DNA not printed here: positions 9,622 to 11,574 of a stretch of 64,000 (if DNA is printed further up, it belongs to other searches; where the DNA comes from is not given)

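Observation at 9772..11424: GT-C-fold membrane glycosyltransferase embedded inside the Cys/His-rich array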

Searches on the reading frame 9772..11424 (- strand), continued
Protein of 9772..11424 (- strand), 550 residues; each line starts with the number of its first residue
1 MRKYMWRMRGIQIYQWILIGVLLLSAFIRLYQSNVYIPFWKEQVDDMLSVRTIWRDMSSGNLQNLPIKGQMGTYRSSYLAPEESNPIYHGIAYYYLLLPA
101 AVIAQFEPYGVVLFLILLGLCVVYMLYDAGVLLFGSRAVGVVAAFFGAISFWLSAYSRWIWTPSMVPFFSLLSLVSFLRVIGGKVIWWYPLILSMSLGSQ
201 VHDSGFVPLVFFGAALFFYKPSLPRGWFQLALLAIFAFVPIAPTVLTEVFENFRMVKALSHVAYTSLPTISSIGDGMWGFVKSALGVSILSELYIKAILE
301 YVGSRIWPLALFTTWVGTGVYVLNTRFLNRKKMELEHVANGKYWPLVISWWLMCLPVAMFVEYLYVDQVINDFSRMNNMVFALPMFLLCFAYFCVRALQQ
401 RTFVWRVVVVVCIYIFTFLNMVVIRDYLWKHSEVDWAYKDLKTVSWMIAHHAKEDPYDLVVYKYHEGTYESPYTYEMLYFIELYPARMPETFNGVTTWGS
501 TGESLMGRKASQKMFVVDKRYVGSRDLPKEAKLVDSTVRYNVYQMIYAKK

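Call 27: find_encoding_contigs(protein=P0014, flank=10000, max_places=2)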
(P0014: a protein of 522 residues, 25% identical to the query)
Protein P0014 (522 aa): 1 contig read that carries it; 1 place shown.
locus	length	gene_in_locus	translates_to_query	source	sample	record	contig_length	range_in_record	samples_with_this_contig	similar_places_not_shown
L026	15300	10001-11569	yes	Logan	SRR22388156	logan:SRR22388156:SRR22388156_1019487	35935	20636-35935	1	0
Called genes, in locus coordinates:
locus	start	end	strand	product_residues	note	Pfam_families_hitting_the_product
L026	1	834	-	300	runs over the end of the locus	PF02492:cobW, PF07683:CobW_C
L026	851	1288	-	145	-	PF13473:Cupredoxin_1 (faint)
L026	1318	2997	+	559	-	PF07732:Cu-oxidase_3, PF00394:Cu-oxidase (weak), PF07731:Cu-oxidase_2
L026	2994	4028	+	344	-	-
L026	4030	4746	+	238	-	PF01209:Ubie_methyltran (weak), PF07021:MetW (weak), PF13489:Methyltransf_23, PF08241:Methyltransf_11, PF08242:Methyltransf_12, PF13649:Methyltransf_25, PF13847:Methyltransf_31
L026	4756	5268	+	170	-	PF23951:DUF7282 (weak)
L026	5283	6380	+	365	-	-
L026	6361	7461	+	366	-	-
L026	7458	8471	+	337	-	-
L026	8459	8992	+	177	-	-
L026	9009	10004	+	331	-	-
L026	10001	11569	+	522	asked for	-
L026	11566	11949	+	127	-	-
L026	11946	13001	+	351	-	-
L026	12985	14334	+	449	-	-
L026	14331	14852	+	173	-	-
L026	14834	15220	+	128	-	PF13473:Cupredoxin_1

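Call 40: search_protein_families(library=pfam, alignment_id=A1, max_evalue=0.1)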
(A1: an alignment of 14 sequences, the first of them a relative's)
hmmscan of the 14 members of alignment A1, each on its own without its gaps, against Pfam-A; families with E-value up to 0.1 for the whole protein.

A. member 1, P0001 (550 aa): 0 families

B. families by the number of members that match (of 14 scanned): 5 families
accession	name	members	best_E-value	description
PF13231.12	PMT_2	5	8.5e-06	Dolichyl-phosphate-mannose-protein mannosyltransferase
PF02366.24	PMT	4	2.5e-05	Dolichyl-phosphate-mannose-protein mannosyltransferase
PF16085.10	Phage_holin_3_5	2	0.066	Bacteriophage holin Hol, superfamily III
PF22836.1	TEX13B_C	1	0.0048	Testis-expressed protein 13B, C-terminal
PF05545.16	FixQ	1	0.077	Cbb3-type cytochrome oxidase component FixQ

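Call 43: find_related_loci(query=A1, collection=metagenome_contigs, flank=10000)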
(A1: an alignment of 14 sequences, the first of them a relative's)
Query A1 (550 aa) in metagenome_contigs; peptide patterns used: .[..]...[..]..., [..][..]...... (x = any residue, [..] = any of these).
122 stretches matched a pattern, but none encodes a relative of the query by tblastn (E <= 1e-3).

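Call 60: search_protein_representatives(alignment_id=A1)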
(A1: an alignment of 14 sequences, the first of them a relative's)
Query: 14 sequences, 544 profile positions. Proteins with E-value up to 0.001 (for the whole library): 1980; up to 1e-10: 571; up to 1e-30: 41. The best 150 are listed.
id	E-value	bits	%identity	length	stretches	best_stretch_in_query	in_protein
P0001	1.0e-252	856.4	-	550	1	1-543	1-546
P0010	1.3e-234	796.7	-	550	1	8-543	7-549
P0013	1.4e-208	710.7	-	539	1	17-542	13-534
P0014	2.5e-152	525.1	-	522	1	9-542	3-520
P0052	5.6e-102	358.9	-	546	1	15-494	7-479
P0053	9.4e-93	328.5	-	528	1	7-542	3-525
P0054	3.8e-91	323.1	-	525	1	12-518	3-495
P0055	2.7e-84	300.6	-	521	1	17-511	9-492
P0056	3.7e-82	293.5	-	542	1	7-541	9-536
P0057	1.6e-80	288.1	-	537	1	15-542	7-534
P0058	1.0e-76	275.5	-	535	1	11-541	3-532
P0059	1.1e-76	275.4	-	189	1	356-543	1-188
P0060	1.4e-76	275.1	-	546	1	13-542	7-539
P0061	1.4e-76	275.1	-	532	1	11-542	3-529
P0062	1.5e-73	265.1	-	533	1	15-542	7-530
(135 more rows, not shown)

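Call 63: search_protein_families(library=pfam, alignment_id=A4, max_evalue=0.01)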
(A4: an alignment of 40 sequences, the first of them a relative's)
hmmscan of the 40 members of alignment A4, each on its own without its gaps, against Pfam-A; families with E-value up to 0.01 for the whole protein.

A. member 1, P0001 (550 aa): 0 families

B. families by the number of members that match (of 40 scanned): 8 families
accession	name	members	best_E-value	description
PF13231.12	PMT_2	37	2.9e-18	Dolichyl-phosphate-mannose-protein mannosyltransferase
PF02366.24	PMT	4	2e-08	Dolichyl-phosphate-mannose-protein mannosyltransferase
PF11028.14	TMEM260-like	2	0.00049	Protein O-mannosyl-transferase TMEM260-like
PF07695.17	7TMR-DISM_7TM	1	0.0014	7TM diverse intracellular signalling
PF02322.20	Cyt_bd_oxida_II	1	0.0023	Cytochrome bd terminal oxidase subunit II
PF19529.4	DUF6057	1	0.0031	Family of unknown function (DUF6057)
PF07853.16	DUF1648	1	0.0036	Domain of unknown function (DUF1648)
PF12271.14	Chs7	1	0.0076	Chitin synthase export chaperone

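Call 64: search_solved_structures(query=A4, max_evalue=1, show_alignments=2)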
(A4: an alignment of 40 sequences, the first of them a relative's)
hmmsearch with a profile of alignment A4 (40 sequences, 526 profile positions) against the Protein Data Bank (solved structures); distinct sequences matched with E-value up to 1: 0.

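Call 73: list_cluster_members(proteins=[P0001, P0010, P0006])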
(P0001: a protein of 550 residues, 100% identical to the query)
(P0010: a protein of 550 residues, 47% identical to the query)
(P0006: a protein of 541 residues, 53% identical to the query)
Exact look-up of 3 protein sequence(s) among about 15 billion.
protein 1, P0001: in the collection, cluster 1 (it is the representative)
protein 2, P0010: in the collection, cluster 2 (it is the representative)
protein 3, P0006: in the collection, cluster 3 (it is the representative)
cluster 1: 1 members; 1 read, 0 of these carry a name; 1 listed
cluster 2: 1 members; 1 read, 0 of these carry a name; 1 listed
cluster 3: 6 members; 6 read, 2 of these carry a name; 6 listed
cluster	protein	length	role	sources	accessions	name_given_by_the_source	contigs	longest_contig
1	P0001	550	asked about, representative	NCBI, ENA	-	-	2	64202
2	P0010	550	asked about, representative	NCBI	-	-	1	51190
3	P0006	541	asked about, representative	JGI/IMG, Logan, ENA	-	-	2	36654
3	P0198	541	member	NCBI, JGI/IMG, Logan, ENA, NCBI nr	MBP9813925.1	hypothetical protein KBC80_01900 [Candidatus Woesebacteria bacterium] | hypothetical protein [Candidatus Woesebacteria bacterium]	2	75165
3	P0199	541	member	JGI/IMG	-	hypothetical protein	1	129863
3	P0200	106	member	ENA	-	-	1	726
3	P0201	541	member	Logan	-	-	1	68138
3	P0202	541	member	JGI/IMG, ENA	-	-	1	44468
